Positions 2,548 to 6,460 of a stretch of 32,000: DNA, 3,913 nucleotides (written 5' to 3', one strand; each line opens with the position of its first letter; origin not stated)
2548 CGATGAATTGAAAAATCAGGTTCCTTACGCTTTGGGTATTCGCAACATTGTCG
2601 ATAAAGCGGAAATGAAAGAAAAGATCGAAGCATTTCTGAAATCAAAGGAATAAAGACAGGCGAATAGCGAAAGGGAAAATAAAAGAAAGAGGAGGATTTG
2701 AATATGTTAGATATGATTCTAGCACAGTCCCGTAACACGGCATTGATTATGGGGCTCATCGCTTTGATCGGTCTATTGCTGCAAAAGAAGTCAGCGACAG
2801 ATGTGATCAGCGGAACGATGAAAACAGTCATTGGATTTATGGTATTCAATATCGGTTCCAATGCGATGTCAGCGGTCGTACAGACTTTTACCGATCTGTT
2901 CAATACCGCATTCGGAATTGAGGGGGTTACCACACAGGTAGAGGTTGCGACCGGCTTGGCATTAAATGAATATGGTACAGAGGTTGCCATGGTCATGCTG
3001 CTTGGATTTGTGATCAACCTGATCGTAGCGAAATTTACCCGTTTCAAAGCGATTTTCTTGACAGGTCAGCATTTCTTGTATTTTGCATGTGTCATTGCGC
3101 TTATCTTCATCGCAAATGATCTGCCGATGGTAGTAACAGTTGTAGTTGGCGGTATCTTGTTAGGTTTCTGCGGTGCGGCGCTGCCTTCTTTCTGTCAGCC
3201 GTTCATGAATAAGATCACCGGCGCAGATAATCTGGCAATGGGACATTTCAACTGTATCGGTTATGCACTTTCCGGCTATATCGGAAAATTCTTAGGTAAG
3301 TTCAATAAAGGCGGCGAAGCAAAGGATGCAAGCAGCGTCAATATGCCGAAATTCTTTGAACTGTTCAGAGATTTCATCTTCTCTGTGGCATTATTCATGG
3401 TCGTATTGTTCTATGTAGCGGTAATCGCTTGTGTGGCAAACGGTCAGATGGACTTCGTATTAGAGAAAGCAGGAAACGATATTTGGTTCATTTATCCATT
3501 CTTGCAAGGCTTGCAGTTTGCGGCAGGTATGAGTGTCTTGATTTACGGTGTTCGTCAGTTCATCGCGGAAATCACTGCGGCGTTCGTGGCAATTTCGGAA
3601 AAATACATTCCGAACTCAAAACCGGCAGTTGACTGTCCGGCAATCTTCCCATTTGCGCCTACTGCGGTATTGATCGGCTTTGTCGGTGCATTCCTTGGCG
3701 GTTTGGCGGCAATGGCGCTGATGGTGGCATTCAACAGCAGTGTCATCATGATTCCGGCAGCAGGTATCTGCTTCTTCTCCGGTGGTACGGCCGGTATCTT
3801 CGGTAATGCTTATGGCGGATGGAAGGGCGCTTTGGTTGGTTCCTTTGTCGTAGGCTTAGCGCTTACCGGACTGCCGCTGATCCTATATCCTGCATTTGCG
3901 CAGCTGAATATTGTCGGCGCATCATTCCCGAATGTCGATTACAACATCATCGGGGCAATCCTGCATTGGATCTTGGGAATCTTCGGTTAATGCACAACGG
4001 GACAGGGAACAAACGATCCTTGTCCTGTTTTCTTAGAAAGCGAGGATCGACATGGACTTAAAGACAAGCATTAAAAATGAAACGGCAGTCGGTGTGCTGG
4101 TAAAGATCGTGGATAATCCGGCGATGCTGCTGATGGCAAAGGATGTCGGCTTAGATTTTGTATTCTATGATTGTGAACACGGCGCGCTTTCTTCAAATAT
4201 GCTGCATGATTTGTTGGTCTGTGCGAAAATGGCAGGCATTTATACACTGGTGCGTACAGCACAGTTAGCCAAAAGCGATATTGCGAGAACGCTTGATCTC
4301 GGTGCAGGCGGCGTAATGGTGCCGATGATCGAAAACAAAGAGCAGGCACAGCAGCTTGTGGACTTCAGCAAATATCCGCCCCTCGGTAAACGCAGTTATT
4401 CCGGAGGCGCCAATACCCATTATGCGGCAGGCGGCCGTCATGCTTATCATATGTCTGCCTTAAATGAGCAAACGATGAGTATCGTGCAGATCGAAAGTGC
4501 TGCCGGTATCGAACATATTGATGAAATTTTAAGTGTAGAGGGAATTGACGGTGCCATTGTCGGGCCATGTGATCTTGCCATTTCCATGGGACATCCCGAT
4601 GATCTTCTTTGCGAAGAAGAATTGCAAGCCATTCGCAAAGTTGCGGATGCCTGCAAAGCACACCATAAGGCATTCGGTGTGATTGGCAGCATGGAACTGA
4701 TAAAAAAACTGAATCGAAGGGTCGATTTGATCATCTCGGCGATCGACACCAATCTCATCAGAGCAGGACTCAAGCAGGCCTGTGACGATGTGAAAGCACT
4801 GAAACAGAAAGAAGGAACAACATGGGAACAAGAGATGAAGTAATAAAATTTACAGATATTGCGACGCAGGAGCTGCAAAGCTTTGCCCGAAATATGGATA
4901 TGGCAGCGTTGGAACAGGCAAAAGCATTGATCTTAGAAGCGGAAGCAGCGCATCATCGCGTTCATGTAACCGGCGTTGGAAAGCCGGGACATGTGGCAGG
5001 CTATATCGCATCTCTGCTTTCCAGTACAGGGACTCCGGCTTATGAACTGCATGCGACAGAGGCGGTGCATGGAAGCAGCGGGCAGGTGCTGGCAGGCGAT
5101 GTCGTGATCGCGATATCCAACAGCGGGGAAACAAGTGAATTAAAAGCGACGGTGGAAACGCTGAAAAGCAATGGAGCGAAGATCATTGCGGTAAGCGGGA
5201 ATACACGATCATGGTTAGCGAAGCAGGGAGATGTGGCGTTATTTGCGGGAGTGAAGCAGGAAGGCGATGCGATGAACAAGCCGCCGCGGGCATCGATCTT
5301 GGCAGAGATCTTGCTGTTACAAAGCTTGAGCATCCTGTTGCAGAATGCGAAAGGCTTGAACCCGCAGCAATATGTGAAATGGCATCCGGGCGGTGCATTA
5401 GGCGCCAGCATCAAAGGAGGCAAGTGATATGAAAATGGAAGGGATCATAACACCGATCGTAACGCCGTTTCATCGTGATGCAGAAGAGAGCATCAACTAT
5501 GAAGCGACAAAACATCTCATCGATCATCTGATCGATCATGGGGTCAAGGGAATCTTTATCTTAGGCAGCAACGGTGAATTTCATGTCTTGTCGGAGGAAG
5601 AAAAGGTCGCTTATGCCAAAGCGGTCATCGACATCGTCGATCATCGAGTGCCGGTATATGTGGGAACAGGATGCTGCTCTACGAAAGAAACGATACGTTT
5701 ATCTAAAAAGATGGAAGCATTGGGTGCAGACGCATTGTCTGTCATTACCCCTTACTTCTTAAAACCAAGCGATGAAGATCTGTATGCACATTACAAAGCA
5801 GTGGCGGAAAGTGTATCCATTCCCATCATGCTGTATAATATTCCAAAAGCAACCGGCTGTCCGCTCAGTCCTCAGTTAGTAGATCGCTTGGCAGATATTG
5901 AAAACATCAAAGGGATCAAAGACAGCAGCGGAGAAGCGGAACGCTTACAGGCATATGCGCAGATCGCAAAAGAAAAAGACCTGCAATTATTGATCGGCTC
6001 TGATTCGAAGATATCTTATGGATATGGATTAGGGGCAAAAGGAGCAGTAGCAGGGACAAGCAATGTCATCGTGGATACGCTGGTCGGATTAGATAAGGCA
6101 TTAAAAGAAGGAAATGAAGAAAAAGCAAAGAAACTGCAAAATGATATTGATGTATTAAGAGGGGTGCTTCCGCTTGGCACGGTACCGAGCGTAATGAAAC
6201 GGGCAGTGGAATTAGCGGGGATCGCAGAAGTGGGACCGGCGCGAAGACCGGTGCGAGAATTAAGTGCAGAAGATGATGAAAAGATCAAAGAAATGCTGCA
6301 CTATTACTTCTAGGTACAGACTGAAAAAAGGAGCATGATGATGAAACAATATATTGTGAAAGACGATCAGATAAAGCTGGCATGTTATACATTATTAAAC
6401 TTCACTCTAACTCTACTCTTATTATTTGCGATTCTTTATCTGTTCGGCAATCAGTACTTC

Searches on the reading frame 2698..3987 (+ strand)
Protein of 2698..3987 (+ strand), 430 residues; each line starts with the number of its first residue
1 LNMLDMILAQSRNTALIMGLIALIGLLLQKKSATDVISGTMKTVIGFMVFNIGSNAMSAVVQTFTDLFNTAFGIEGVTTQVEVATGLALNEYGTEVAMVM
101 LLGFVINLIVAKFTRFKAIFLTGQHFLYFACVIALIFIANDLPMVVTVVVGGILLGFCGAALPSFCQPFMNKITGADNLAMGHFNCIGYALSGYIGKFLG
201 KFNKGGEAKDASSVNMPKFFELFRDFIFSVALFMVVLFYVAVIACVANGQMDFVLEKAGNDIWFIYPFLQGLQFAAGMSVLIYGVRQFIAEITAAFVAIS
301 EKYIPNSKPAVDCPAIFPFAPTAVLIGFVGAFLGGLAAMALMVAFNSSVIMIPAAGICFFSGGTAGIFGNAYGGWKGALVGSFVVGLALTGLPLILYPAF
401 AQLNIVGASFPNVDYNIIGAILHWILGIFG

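Call 22: search_protein_families(library=pfam, proteins=[window:2698-3987:+], max_evalue=0.00001)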
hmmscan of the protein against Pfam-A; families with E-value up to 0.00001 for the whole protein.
window:2698-3987:+ (430 aa): 1 family
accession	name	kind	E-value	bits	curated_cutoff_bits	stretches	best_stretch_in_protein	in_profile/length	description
PF03611.19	EIIC-GAT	-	6.4e-104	348.6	24.2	1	13-411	5-392/394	PTS system sugar-specific permease component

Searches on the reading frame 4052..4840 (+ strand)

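Call 22: search_protein_families(library=pfam, proteins=[window:4052-4840:+], max_evalue=0.00001)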
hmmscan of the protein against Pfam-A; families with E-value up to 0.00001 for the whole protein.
window:4052-4840:+ (263 aa): 1 family
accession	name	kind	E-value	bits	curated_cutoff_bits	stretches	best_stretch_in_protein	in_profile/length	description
PF03328.21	HpcH_HpaI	-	1.5e-28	100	25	1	21-209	9-189/221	HpcH/HpaI aldolase/citrate lyase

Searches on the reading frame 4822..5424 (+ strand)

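Call 22: search_protein_families(library=pfam, proteins=[window:4822-5424:+], max_evalue=0.00001)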
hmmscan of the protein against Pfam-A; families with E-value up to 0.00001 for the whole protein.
window:4822-5424:+ (201 aa): 1 family
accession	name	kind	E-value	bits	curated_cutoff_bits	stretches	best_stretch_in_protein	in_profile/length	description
PF01380.27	SIS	-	4e-18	65.9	25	1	45-143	6-105/131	SIS domain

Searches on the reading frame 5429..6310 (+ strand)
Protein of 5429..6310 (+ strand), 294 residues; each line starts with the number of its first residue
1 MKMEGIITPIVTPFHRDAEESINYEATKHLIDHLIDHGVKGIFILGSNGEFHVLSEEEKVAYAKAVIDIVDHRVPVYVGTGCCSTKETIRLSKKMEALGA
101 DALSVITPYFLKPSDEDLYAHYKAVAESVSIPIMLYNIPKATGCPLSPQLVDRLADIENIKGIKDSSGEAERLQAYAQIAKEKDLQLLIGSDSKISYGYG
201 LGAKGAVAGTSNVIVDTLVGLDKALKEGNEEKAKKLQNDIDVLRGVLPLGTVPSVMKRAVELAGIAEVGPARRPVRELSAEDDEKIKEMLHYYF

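Call 22: search_protein_families(library=pfam, proteins=[window:5429-6310:+], max_evalue=0.00001)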
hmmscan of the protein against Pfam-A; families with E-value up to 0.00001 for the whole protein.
window:5429-6310:+ (294 aa): 1 family
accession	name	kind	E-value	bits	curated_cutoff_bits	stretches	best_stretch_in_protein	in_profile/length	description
PF00701.28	DHDPS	-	5.9e-74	248.8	22.1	1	3-290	2-286/289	Dihydrodipicolinate synthetase family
